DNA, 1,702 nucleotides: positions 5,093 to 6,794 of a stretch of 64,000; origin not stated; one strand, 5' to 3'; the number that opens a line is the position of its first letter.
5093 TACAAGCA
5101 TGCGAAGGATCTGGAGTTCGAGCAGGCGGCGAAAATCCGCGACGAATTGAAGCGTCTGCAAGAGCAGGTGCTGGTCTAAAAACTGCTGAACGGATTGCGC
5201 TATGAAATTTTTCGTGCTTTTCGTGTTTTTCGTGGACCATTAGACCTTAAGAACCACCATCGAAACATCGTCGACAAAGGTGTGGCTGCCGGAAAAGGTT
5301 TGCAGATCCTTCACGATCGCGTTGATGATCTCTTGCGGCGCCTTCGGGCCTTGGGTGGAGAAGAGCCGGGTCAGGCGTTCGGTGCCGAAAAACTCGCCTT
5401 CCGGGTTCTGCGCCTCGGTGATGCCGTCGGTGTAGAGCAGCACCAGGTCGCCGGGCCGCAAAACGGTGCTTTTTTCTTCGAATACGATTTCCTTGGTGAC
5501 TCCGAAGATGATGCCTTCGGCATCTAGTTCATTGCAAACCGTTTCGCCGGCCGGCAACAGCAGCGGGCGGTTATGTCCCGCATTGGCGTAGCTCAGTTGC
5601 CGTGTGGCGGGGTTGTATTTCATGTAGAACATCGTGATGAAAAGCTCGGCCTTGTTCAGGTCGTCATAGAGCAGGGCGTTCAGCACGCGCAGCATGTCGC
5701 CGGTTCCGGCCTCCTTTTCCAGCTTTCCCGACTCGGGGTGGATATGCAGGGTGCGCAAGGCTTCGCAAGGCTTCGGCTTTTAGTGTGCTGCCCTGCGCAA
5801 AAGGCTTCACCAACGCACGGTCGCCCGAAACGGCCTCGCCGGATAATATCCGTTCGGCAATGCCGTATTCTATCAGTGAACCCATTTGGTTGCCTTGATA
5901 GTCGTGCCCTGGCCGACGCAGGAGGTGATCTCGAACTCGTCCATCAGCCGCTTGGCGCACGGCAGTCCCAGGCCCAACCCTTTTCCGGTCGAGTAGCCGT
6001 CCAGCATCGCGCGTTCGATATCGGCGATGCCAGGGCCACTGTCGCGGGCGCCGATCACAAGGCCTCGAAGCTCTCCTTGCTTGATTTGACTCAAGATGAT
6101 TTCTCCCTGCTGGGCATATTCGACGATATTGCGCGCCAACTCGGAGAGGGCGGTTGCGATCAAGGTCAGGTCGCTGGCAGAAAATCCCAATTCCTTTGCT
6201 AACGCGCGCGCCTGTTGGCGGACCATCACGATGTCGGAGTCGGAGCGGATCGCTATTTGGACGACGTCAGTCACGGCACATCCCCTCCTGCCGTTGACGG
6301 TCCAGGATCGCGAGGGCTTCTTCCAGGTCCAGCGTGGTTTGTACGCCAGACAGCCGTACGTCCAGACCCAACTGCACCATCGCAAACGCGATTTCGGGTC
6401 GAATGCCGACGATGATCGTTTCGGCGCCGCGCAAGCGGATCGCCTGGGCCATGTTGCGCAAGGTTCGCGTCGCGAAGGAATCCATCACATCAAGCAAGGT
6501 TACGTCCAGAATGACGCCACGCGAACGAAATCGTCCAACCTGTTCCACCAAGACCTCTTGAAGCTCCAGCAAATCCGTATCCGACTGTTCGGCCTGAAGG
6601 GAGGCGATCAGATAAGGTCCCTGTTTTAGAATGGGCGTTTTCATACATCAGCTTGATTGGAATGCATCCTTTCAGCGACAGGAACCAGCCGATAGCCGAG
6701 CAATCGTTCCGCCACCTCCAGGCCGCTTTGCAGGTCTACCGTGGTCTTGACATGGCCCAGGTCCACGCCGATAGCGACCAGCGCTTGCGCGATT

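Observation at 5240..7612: Stressosome-like operon with a globin-coupled RsbR sensor feeding RsbS/RsbT and a small PP2C phosphatase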

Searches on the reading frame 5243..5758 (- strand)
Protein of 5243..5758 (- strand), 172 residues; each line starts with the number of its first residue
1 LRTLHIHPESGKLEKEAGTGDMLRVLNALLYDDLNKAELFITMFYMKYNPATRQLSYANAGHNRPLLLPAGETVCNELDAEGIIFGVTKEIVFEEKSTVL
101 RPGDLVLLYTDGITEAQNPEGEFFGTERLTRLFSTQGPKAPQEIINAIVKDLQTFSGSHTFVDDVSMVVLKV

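Call 5: search_protein_families(library=pfam, proteins=[window:5243-5758:-], max_evalue=0.01)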
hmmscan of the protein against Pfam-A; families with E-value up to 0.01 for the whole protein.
window:5243-5758:- (172 aa): 1 family
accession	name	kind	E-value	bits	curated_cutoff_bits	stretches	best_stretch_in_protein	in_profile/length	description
PF07228.17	SpoIIE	-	1.4e-39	136.4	25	1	15-172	36-191/192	Stage II sporulation protein E (SpoIIE)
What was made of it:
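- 5240..5789 (-): 3' remnant of the RsbU_N-PAS-PP2C output phosphatase gene (residues 359-537). The annotated 172-aa ORF is 5758..5240 (WP_024297360.1). SpoIIE profile positions 36-191 only (call 5).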

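Call 6: search_protein_families(library=ncbifam, proteins=[window:5243-5758:-], max_evalue=0.01)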
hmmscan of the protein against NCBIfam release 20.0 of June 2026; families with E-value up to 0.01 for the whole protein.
window:5243-5758:- (172 aa): 2 families
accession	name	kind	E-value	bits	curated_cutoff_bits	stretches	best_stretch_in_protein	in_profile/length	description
TIGR02865.1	spore_II_E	equivalog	2.3e-06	26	490.8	1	76-172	670-763/764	stage II sporulation protein E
NF038263.1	prot_phos_SiaA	equivalog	2.7e-05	22.9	700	1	49-171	536-656/658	biofilm regulation protein phosphatase SiaA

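Call 38: list_cluster_members(proteins=[P0001, window:5243-5758:-, L085:4349-4981:+])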
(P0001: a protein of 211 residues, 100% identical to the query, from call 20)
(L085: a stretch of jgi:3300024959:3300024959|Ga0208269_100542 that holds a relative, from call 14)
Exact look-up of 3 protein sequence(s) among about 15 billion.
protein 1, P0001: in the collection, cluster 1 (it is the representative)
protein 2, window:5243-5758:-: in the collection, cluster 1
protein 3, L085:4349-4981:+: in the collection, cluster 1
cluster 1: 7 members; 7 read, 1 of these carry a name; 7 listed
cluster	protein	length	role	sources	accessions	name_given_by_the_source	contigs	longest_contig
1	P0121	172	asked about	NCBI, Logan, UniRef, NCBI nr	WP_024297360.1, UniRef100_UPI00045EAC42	PP2C family protein-serine/threonine phosphatase [Methylomicrobium lacus] | PP2C family protein-serine/threonine phosphatase n=1 Tax=Methylomicrobium lacus ...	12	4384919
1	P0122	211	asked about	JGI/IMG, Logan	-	-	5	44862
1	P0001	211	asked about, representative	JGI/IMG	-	-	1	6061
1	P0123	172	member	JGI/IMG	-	-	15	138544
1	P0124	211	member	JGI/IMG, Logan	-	-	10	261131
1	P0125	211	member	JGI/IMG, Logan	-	-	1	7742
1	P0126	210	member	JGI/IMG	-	-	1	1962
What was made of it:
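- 5240..5789 (-): RefSeq name from call 38.
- RefSeq annotates it as a PP2C family phosphatase (call 38). The protein database holds 172-aa and 211-aa forms from dozens of contigs (call 38).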

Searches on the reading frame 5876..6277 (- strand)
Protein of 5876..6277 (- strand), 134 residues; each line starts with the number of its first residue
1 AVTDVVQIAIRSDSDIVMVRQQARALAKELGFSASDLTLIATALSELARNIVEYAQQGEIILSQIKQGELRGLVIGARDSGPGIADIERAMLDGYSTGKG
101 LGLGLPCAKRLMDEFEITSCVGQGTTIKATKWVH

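Call 5: search_protein_families(library=pfam, proteins=[window:5876-6277:-], max_evalue=0.01)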
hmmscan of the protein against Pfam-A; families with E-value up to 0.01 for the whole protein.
window:5876-6277:- (134 aa): 2 families
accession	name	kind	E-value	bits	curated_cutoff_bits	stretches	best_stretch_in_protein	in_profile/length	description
PF13581.12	HATPase_c_2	-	4.9e-13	49.6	27.4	1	18-131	10-127/127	Histidine kinase-like ATPase domain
PF02518.31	HATPase_c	-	1.4e-10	42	26.4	1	37-129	3-105/111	Histidine kinase-, DNA gyrase B-, and HSP90-like ATPase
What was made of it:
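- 5873..6274 (-): rsbT: GHKL-type serine/threonine switch kinase, 133 aa, GTG start, 8-nt overlap with rsbS. It carries Cys106 in the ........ box, where homologues have Gly. Pfam HATPase_c_2 4.9e-13 (call 5).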

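Call 6: search_protein_families(library=ncbifam, proteins=[window:5876-6277:-], max_evalue=0.01)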
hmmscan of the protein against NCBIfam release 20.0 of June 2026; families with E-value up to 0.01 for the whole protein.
window:5876-6277:- (134 aa): 12 families
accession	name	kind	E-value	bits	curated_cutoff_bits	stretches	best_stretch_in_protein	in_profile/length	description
TIGR01925.2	spIIAB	equivalog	4.2e-15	55.8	135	1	9-132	6-135/137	anti-sigma F factor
NF041045.1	RsbA_anti_sig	subfamily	1.3e-08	34.4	210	1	12-129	187-300/303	anti-sigma factor RsbA family regulatory protein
NF003144.0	PRK04069.1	equivalog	1.3e-05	24.6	145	1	3-133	5-143/161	anti-sigma B factor RsbW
NF041832.1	near_NosP_CTERM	subfamily_domain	1.7e-05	24.1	400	1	34-126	115-218/370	NahK/ErcS family hybrid sensor histidine kinase/response regulator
NF047405.1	SensHisKinSapS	equivalog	6e-05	22.6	550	1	3-128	191-328/341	two-component system sensor histidine kinase SapS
NF045903.1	CuHisKinLciSLeg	equivalog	0.00044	19.8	700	1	36-128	248-353/357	copper-responsive two-component system sensor histidine kinase LciS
TIGR02966.1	phoR_proteo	equivalog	0.0007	18.7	334.2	1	39-128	229-330/333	phosphate regulon sensor histidine kinase PhoR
NF011874.0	PRK15347.1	equivalog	0.001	17.2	852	1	47-127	521-608/921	two component system sensor kinase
NF008468.0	PRK11360.1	equivalog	0.0012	17.2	646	1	25-128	492-603/616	two-component system sensor histidine kinase AtoS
TIGR01924.1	rsbW_low_gc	equivalog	0.0058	16.1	155.05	0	4-133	6-143/159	anti-sigma B factor RsbW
NF008312.0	PRK11100.1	equivalog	0.0093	14.8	356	0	33-114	363-451/477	two-component system sensor histidine kinase CreC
NF053867.1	SprKinKinDBac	equivalog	0.0094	14.4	775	1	40-129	398-493/500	sporulation kinase KinD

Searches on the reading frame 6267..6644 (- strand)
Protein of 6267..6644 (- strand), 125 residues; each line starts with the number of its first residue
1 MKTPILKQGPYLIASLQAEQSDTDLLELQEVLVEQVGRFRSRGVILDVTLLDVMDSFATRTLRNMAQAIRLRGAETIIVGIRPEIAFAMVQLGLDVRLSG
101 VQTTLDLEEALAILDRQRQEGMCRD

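Call 5: search_protein_families(library=pfam, proteins=[window:6270-6644:-], max_evalue=0.01)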
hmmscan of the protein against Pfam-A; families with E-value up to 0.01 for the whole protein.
window:6270-6644:- (125 aa): 1 family
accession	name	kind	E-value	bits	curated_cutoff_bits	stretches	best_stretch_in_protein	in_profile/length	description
PF01740.26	STAS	-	1.3e-10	41.4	22.6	1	29-102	28-98/106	STAS domain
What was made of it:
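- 6267..6644 (-): rsbS: single-STAS scaffold protein, 125 aa, with the conserved Asp55-Ser56-Phe57 phospho-site motif. Its start overlaps the rsbR stop (ATGA). Pfam STAS 1.3e-10 (call 5).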

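Call 6: search_protein_families(library=ncbifam, proteins=[window:6270-6644:-], max_evalue=0.01)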
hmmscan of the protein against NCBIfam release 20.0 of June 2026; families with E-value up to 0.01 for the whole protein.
window:6270-6644:- (125 aa): 2 families
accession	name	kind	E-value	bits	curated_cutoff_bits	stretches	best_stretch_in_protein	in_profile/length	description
NF052652.1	YtvA_fam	equivalog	5.4e-08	32.7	250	1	15-110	149-242/243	YtvA family blue-light photoreceptor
TIGR00377.1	ant_ant_sig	superfamily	5.5e-06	26.2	53.45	1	27-95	29-97/108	anti-sigma factor antagonist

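Call 14: find_encoding_contigs(protein=window:6267-6644:-, flank=6000, max_places=8)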
Protein window:6267-6644:- (125 aa): 23 contigs read that carry it; 8 places shown.
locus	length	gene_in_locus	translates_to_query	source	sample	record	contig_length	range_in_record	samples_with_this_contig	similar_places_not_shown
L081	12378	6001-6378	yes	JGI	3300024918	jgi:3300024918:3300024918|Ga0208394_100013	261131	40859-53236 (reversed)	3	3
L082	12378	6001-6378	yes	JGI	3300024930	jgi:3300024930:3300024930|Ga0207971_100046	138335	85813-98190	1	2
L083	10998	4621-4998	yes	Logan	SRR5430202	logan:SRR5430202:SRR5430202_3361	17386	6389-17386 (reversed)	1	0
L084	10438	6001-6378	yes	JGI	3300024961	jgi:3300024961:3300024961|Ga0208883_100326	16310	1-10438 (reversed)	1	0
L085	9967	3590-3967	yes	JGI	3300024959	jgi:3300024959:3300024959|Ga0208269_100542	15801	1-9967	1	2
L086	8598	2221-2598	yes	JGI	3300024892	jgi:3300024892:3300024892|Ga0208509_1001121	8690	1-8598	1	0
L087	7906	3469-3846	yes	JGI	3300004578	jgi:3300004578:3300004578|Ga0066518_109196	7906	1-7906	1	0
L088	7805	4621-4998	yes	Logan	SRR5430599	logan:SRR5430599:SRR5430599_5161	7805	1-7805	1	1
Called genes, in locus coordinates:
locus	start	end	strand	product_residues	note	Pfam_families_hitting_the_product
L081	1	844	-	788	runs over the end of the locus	PF00884:Sulfatase, PF16347:SGSH_C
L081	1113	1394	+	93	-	-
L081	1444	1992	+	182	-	-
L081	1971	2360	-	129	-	PF14667:Polysacc_synt_C (faint), PF07883:Cupin_2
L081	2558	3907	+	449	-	-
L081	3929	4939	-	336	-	PF00696:AA_kinase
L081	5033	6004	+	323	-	PF11563:Protoglobin, PF01740:STAS, PF13466:STAS_2 (weak)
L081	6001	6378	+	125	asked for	PF01740:STAS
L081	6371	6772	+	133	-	PF13581:HATPase_c_2, PF02518:HATPase_c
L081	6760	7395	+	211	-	PF07228:SpoIIE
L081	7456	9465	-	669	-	PF00270:DEAD (faint), PF04851:ResIII, PF17757:UvrB_inter, PF27431:UvrB_3rd, PF00271:Helicase_C, PF12344:UvrB, PF02151:UVR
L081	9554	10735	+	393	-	PF00155:Aminotran_1_2, PF01041:DegT_DnrJ_EryC1 (weak)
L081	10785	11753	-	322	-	PF11335:DUF3137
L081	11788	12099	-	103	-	-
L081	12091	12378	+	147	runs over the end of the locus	PF00210:Ferritin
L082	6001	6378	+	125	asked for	PF01740:STAS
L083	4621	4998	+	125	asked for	PF01740:STAS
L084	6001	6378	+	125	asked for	PF01740:STAS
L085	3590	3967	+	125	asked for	PF01740:STAS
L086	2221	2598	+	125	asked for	PF01740:STAS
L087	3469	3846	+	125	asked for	PF01740:STAS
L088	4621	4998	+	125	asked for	PF01740:STAS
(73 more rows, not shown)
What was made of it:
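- The commonest allele is frameshifted (calls 14, 38).
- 6267..6644 (-): The identical protein occurs on the metagenome contigs in the same gene order (call 14).
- Tried and rejected: The look-up with RsbS worked (call 14).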

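Call 20: find_homologous_proteins(query=L081:6760-7392:+, max_evalue=1e-20)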
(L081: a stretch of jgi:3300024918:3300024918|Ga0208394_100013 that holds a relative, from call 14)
Query L081:6760-7392:+ (211 aa): 165 proteins with E <= 1e-20 among 820 candidates; the best 120 are listed.
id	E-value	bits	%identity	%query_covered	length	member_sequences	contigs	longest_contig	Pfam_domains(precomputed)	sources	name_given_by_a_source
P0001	5.2e-132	456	100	100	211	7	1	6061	PF07228.18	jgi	-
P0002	3.6e-79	283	76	85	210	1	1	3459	PF07228.18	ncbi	ncbi:MAG: PP2C family protein-serine/threonine phosphatase, partial [Methylosarcina sp.]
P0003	3.7e-70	254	70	84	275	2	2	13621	PF07228.18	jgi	jgi:sigma-B regulation protein RsbU (phosphoserine phosphatase)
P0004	3.7e-63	231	64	85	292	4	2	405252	PF13426.14,PF07228.18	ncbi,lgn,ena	-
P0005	2.3e-55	206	59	85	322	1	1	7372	PF08447.19,PF13426.14,PF07228.18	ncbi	ncbi:MAG: SpoIIE family protein phosphatase, partial [Pseudomonadota bacterium]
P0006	3.3e-55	205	59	85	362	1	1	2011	PF08447.19,PF13426.14,PF08448.17,PF00989.32,PF07228.18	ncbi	ncbi:MAG: SpoIIE family protein phosphatase, partial [Pseudomonadota bacterium]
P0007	1.8e-53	199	69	62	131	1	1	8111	PF07228.18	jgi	jgi:serine phosphatase RsbU (regulator of sigma subunit)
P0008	1.8e-50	190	55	85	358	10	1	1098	PF08447.19,PF13426.14,PF08448.17,PF00989.32,PF07228.18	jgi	jgi:sigma-B regulation protein RsbU (phosphoserine phosphatase)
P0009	1.8e-50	190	57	73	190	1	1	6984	PF07228.18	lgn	-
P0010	1.7e-49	186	52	94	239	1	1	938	PF07228.18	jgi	jgi:sigma-B regulation protein RsbU (phosphoserine phosphatase)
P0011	5.6e-49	185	57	73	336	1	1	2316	PF13185.13,PF07228.18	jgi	jgi:sigma-B regulation protein RsbU (phosphoserine phosphatase)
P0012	2.2e-48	183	55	73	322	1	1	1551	PF07228.18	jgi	jgi:sigma-B regulation protein RsbU (phosphoserine phosphatase)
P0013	2.3e-48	183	52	77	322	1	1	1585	PF13185.13,PF07228.18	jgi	jgi:sigma-B regulation protein RsbU (phosphoserine phosphatase)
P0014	2.4e-48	183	65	62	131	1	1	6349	PF07228.18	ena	-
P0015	2.4e-48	183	52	77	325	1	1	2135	PF13185.13,PF07228.18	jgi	jgi:sigma-B regulation protein RsbU (phosphoserine phosphatase)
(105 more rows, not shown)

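Call 54: predict_structure(alignment_id=A3)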
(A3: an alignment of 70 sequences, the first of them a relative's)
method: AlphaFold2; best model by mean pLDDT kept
length: 211 residues; sequences in the alignment: 70
mean_pLDDT: 84.0   pTM: 0.78
mean pLDDT of the five models: 84.0, 80.5, 79.8, 79.8, 78.3
residues with pLDDT >= 90: 147; 70-90: 12; 50-70: 28; < 50: 24
segments of 3 or more residues with pLDDT < 50: 1-7, 16-32
pLDDT, mean of each block of 10 residues (from residue 1): 45 51 37 60 64 81 92 92 94 96 96 94 88 96 97 97 98 97 98 97 94 95
secondary structure, 60 per line:
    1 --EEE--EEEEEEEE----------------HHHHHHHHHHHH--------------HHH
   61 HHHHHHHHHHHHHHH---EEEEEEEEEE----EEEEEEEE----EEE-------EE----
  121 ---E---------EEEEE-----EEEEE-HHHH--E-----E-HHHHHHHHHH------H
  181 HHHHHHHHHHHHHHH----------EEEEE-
elements in order: E3-5 E8-15 H32-43 H58-75 E79-88 E93-100 E105-107 E134-138 E144-148 H150-153 H164-173 H180-195 E206-210
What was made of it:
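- AF2 models residues 60-211 with pLDDT >90 (call 54).
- Tried and rejected: The AF2 model of the chimera (call 54) was not taken further with fold searches.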
